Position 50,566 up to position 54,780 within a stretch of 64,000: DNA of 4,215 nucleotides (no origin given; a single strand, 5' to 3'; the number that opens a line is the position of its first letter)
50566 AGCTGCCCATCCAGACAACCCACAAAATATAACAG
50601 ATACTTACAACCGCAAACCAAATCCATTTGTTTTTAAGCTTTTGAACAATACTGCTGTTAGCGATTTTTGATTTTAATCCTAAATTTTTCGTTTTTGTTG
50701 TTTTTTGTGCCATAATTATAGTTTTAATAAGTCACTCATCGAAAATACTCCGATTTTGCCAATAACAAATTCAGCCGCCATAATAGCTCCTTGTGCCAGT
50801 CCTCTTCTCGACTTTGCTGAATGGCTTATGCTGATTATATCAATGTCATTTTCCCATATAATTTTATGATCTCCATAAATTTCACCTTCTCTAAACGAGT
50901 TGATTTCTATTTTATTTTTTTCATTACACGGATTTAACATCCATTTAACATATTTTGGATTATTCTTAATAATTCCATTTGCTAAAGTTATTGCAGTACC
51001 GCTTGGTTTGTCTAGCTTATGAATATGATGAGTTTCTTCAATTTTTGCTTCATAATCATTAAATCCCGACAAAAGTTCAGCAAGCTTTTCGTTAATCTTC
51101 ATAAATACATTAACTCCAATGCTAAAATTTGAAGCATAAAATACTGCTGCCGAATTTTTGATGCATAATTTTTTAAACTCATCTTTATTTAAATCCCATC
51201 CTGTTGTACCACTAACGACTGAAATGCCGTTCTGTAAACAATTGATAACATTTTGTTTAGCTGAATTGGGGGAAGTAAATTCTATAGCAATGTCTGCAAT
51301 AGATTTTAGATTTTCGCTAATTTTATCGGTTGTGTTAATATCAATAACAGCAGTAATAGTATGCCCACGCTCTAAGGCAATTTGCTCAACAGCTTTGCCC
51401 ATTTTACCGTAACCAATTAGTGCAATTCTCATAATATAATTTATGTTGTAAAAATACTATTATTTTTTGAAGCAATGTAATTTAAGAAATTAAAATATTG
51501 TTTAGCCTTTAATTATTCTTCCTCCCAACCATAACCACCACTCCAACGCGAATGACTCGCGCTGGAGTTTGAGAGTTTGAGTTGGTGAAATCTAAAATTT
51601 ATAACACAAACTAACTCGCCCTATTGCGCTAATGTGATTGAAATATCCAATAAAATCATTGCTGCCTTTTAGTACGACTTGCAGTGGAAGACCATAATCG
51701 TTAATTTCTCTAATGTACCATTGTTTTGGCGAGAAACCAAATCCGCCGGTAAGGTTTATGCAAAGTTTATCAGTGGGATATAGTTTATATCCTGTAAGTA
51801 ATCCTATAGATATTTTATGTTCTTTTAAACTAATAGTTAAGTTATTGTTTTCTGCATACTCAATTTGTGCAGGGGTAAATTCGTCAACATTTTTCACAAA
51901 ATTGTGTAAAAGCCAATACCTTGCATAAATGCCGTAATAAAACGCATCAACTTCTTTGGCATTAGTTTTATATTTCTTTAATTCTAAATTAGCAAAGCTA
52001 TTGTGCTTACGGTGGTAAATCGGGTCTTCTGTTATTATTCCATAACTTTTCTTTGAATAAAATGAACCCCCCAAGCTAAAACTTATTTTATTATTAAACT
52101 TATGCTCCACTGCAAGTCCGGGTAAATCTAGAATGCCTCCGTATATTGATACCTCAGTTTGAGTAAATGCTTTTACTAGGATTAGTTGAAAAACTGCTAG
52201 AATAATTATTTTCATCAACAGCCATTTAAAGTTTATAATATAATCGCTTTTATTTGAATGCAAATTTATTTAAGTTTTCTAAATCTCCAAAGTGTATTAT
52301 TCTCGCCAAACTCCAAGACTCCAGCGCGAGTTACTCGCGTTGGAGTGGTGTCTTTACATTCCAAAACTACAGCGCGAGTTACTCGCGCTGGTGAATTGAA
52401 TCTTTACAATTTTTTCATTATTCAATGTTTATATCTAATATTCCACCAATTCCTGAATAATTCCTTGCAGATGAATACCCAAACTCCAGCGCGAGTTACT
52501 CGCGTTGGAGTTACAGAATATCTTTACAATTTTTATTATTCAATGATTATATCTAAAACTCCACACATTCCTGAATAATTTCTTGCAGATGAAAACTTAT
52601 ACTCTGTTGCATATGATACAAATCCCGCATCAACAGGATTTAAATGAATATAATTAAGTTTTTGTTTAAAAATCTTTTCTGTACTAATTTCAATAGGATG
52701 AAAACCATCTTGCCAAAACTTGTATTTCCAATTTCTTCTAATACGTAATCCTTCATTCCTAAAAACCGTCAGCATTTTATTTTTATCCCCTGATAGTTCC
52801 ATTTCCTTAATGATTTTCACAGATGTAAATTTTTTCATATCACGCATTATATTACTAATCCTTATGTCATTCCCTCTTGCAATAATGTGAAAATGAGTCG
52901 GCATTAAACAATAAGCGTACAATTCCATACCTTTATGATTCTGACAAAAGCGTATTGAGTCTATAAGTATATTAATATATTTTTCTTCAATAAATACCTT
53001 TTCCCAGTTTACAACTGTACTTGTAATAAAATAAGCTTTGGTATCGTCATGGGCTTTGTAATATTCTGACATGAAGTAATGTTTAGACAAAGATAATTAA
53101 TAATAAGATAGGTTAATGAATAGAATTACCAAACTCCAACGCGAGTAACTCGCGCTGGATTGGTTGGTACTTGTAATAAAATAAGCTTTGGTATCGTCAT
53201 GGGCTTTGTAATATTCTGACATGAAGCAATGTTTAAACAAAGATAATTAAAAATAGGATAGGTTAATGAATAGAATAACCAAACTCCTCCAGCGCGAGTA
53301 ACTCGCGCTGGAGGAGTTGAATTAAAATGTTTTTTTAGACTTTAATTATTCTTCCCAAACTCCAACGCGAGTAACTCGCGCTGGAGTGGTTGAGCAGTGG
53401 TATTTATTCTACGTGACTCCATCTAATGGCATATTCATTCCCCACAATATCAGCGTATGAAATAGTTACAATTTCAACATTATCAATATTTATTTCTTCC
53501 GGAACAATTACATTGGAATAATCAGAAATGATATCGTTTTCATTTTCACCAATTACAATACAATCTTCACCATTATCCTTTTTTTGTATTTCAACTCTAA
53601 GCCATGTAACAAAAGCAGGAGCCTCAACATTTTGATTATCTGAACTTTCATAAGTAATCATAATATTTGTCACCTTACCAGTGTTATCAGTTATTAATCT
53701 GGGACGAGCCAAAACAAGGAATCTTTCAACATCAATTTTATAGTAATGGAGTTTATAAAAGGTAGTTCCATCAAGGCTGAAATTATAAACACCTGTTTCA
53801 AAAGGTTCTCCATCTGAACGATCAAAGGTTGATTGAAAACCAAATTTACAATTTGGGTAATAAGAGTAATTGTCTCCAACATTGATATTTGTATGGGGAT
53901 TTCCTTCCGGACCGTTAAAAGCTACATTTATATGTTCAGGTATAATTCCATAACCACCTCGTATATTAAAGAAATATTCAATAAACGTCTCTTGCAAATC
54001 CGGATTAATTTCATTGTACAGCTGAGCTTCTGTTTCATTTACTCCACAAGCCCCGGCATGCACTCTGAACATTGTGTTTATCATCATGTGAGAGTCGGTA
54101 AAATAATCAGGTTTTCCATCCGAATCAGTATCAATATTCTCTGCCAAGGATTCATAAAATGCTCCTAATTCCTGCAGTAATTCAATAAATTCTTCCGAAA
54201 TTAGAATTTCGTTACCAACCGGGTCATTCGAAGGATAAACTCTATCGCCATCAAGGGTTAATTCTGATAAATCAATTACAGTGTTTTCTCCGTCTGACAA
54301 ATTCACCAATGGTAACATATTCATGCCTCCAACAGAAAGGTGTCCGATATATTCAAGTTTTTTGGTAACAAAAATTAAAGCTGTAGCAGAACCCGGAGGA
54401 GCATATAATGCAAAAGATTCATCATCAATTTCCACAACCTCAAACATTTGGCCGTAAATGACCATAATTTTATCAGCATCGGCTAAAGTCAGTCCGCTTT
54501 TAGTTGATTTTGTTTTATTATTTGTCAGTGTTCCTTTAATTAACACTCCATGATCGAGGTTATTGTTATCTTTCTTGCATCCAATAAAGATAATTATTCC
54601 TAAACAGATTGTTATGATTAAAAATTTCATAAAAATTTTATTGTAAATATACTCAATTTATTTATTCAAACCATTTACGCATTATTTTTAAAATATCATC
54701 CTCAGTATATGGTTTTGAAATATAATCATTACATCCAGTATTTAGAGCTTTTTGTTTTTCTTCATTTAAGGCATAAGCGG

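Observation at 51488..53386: Outer direct repeats bracket transposase plus passenger gene: possible REP-bounded composite element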

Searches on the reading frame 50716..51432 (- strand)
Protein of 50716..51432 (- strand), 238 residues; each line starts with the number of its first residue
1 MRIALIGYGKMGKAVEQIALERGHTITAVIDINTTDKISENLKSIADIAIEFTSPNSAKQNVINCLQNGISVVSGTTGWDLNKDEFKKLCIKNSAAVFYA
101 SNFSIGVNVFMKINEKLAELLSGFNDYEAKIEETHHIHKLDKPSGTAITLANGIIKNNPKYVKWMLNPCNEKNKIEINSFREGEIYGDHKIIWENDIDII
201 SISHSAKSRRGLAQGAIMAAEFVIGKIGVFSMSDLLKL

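Call 5: search_protein_families(library=pfam, proteins=[window:50716-51432:-], max_evalue=0.01)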
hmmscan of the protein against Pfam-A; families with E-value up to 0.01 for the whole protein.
window:50716-51432:- (238 aa): 6 families
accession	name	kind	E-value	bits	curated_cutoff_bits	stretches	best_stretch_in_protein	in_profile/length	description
PF05173.19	DapB_C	-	2.6e-34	118.3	27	1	106-236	1-121/121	Dihydrodipicolinate reductase, C-terminus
PF01113.26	DapB_N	-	1.2e-16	61.4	25.6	1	1-103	1-124/124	Dihydrodipicolinate reductase, N-terminus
PF17836.7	PglD_N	-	0.0014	19.6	23.4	1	2-47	1-46/78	PglD N-terminal domain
PF03446.21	NAD_binding_2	-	0.003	18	21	1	2-72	1-69/161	NAD binding domain of 6-phosphogluconate dehydrogenase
PF03807.23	F420_oxidored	-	0.0033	18.4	21.6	1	2-42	1-44/94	NADP oxidoreductase coenzyme F420-dependent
PF15637.11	Tox-HNH-HHH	-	0.0081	16.9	26.1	0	74-140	17-84/103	HNH/Endo VII superfamily nuclease toxin with a HHH motif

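Call 78: find_encoding_contigs(protein=window:50716-51432:-, flank=3500, max_places=10)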
Protein window:50716-51432:- (238 aa): 11 contigs read that carry it; 6 places shown.
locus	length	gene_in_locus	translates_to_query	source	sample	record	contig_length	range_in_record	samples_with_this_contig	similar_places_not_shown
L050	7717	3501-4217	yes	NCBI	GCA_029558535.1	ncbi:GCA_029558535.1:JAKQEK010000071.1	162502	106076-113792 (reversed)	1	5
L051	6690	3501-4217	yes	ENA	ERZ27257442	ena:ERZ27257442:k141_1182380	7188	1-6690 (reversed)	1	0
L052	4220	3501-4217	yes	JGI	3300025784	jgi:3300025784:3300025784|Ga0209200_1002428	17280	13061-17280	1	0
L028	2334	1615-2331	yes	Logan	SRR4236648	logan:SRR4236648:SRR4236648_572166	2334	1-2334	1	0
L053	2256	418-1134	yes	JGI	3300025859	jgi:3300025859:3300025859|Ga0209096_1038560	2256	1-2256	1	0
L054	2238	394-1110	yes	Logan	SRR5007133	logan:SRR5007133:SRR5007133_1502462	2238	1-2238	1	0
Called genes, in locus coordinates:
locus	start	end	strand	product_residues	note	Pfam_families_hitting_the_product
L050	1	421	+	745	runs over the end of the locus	PF00989:PAS, PF13426:PAS_9, PF00512:HisKA, PF02518:HATPase_c, PF00072:Response_reg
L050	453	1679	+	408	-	-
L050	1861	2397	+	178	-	PF01797:Y1_Tnp (weak)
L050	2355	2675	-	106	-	-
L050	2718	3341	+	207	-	-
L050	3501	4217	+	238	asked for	PF01113:DapB_N, PF05173:DapB_C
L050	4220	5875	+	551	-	PF10502:Peptidase_S26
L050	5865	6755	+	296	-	PF10502:Peptidase_S26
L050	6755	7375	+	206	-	PF08889:WbqC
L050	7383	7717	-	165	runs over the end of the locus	PF20118:DUF6508 (weak)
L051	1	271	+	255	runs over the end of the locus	?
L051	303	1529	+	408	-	-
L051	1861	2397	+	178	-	PF01797:Y1_Tnp (weak)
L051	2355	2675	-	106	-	-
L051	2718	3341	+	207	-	-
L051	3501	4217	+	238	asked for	PF01113:DapB_N, PF05173:DapB_C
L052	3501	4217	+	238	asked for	PF01113:DapB_N, PF05173:DapB_C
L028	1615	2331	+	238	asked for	PF01113:DapB_N, PF05173:DapB_C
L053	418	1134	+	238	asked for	PF01113:DapB_N, PF05173:DapB_C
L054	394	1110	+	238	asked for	PF01113:DapB_N, PF05173:DapB_C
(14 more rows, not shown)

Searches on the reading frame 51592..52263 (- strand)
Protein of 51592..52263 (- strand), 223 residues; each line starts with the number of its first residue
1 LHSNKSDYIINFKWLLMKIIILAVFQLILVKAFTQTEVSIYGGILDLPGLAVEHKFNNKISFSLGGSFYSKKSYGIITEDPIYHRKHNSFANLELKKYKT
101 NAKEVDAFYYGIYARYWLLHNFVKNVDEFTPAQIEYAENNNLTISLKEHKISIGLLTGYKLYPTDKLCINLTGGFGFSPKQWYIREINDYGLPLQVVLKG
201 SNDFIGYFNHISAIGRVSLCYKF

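Call 5: search_protein_families(library=pfam, proteins=[window:51592-52263:-], max_evalue=0.01)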
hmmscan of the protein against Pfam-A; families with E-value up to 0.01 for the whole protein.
window:51592-52263:- (223 aa): 0 families

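Call 32: find_homologous_proteins(query=window:51592-52263:-)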
Query window:51592-52263:- (223 aa): 5 proteins with E <= 0.001 among 146 candidates.
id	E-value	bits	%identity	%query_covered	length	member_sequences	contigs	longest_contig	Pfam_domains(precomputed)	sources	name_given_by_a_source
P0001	9.3e-135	465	100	93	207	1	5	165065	-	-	-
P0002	3.9e-103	362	77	85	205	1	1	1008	PF12099.15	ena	-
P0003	1.3e-51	193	48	94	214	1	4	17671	-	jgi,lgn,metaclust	metaclust:\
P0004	3.6e-34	136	39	93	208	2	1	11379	-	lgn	-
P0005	1.7e-32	131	38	93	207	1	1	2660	-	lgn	-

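Call 33: find_encoding_contigs(protein=P0001, flank=4000, max_places=10)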
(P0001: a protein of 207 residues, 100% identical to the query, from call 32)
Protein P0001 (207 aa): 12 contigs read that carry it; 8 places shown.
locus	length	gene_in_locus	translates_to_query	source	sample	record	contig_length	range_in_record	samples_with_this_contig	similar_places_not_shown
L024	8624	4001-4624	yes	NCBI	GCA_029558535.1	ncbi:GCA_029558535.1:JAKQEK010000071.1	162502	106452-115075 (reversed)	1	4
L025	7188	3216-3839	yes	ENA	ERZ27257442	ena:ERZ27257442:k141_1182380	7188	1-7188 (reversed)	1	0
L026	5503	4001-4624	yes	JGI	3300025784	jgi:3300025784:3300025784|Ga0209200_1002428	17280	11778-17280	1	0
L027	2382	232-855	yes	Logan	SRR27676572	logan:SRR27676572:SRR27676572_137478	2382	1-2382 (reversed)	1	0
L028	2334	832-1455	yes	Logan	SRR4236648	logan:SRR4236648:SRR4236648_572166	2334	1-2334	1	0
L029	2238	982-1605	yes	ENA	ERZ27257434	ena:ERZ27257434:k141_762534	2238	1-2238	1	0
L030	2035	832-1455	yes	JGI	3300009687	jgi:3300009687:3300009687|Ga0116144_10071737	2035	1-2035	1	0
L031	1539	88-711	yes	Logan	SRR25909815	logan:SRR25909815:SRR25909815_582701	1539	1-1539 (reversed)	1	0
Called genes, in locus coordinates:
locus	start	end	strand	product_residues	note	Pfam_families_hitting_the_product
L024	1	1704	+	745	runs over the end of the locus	PF00989:PAS, PF13426:PAS_9, PF00512:HisKA, PF02518:HATPase_c, PF00072:Response_reg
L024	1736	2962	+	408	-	-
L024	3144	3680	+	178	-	PF01797:Y1_Tnp (weak)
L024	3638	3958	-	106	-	-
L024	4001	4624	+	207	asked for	-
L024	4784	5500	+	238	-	PF01113:DapB_N, PF05173:DapB_C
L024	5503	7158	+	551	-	PF10502:Peptidase_S26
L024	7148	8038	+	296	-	PF10502:Peptidase_S26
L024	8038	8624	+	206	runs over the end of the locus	PF08889:WbqC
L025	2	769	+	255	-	?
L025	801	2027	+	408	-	-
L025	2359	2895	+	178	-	PF01797:Y1_Tnp (weak)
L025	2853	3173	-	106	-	-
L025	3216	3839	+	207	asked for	-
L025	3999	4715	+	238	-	PF01113:DapB_N, PF05173:DapB_C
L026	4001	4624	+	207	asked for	-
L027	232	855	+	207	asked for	-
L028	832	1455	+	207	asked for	-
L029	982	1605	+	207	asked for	-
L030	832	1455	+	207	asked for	-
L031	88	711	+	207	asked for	-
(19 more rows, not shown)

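Call 34: find_encoding_contigs(protein=P0002, flank=4000, max_places=5)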
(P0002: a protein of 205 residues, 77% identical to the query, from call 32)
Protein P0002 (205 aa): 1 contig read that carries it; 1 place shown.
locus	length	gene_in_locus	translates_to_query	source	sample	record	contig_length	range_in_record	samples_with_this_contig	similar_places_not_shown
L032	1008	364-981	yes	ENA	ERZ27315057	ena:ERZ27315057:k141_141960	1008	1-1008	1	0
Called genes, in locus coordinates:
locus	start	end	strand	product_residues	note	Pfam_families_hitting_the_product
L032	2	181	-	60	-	?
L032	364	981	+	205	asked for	PF12099:DUF3575 (faint)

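Call 38: find_encoding_contigs(protein=P0003, flank=4000, max_places=5)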
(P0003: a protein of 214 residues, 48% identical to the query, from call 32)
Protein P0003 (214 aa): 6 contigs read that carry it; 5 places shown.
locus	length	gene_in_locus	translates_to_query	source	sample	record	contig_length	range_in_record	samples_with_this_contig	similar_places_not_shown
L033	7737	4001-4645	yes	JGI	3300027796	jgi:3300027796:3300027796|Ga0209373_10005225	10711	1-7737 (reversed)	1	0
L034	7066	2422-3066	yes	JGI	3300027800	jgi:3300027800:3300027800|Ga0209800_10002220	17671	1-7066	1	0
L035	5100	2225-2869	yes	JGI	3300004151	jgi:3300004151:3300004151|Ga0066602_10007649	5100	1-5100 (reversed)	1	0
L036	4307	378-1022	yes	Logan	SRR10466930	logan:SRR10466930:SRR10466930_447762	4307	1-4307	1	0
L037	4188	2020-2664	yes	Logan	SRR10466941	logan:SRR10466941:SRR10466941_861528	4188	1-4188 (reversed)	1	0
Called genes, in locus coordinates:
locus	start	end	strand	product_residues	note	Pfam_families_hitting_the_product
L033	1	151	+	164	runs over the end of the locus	-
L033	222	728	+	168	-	-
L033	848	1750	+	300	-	PF18962:Por_Secre_tail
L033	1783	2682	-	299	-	-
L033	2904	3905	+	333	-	PF00561:Abhydrolase_1, PF07819:PGAP1 (faint), PF12146:Hydrolase_4, PF12697:Abhydrolase_6, PF10230:LIDHydrolase (weak)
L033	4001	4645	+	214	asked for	-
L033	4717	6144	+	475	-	PF12796:Ank_2 (weak), PF13857:Ank_5 (weak), PF00023:Ank (weak), PF12796:Ank_2, PF00023:Ank, PF12796:Ank_2, PF13857:Ank_5 (weak), PF13637:Ank_4, +1 more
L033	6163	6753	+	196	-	-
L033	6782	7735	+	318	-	?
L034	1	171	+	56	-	?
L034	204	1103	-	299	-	-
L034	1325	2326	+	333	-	PF00561:Abhydrolase_1, PF07819:PGAP1 (faint), PF12146:Hydrolase_4, PF12697:Abhydrolase_6, PF10230:LIDHydrolase (weak)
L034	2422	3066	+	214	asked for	-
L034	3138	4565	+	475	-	PF12796:Ank_2 (weak), PF13857:Ank_5 (weak), PF00023:Ank (weak), PF12796:Ank_2, PF00023:Ank, PF12796:Ank_2, PF13857:Ank_5 (weak), PF13637:Ank_4, +1 more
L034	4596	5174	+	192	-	-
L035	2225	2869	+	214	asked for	-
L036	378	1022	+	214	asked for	-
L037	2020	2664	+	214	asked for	-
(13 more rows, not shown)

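Call 57: search_protein_families(library=pfam, proteins=[window:51592-52215:-], max_evalue=1)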
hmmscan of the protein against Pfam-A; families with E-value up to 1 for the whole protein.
window:51592-52215:- (207 aa): 0 families

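Call 81: search_protein_families(library=ncbifam, proteins=[window:51592-52215:-], max_evalue=0.01)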
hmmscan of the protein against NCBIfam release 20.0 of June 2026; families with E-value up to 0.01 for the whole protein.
window:51592-52215:- (207 aa): 0 families

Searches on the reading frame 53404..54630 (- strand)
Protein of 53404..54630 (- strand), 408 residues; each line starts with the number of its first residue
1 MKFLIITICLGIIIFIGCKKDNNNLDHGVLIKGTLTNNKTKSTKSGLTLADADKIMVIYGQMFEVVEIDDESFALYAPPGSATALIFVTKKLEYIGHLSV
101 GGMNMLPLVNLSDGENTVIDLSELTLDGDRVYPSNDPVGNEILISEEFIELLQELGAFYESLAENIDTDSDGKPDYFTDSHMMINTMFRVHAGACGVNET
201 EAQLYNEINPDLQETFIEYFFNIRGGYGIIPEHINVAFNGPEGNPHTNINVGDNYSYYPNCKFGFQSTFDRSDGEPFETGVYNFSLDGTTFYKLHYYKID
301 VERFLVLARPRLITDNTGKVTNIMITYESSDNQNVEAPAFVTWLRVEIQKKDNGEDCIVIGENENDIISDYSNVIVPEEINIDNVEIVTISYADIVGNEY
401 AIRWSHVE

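Call 5: search_protein_families(library=pfam, proteins=[window:53404-54630:-], max_evalue=0.01)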
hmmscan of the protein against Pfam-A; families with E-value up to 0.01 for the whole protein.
window:53404-54630:- (408 aa): 0 families

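Call 81: search_protein_families(library=ncbifam, proteins=[window:53404-54630:-], max_evalue=0.01)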
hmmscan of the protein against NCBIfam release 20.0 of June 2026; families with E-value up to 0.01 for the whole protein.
window:53404-54630:- (408 aa): 0 families

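Call 85: find_related_loci(query=window:53404-54630:-, collection=metagenome_contigs, flank=4500)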
Query window:53404-54630:- (408 aa) in metagenome_contigs; peptide patterns used: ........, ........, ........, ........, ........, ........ (x = any residue, [..] = any of these).
323 stretches matched a pattern; 2 encode a relative of the query (tblastn E <= 1e-3); 2 distinct loci.
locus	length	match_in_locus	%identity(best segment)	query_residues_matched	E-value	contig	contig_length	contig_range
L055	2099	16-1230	76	1-406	0e+0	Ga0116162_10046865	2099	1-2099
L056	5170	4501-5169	80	1-223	5e-114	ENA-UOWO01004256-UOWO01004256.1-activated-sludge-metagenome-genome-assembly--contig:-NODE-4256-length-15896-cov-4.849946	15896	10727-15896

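Call 86: find_related_loci(query=window:53404-54630:-, collection=genome_contigs, flank=4500)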
Query window:53404-54630:- (408 aa) in genome_contigs; peptide patterns used: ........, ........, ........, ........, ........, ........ (x = any residue, [..] = any of these).
175 stretches matched a pattern; 2 encode a relative of the query (tblastn E <= 1e-3); 2 distinct loci.
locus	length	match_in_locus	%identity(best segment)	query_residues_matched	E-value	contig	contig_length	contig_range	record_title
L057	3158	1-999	80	73-405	0e+0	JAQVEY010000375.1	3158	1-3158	MAG: Bacteroidales bacterium isolate STE_146 NODE_108296_length_3158_cov_2.707687_Sandtown_E, whole genome shotgun seque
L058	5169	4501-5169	80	1-223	5e-114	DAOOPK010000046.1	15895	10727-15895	MAG TPA_asm: Bacteroidales bacterium isolate AMR_MDS_2599 NODE_4477_length_15895_cov_4.806503, whole genome shotgun sequ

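Call 90: find_encoding_contigs(protein=L055:16-1233:+, flank=6000, max_places=8)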
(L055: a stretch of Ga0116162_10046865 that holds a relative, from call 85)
Protein L055:16-1233:+ (406 aa): no gene with exactly this product is on record in the collection.
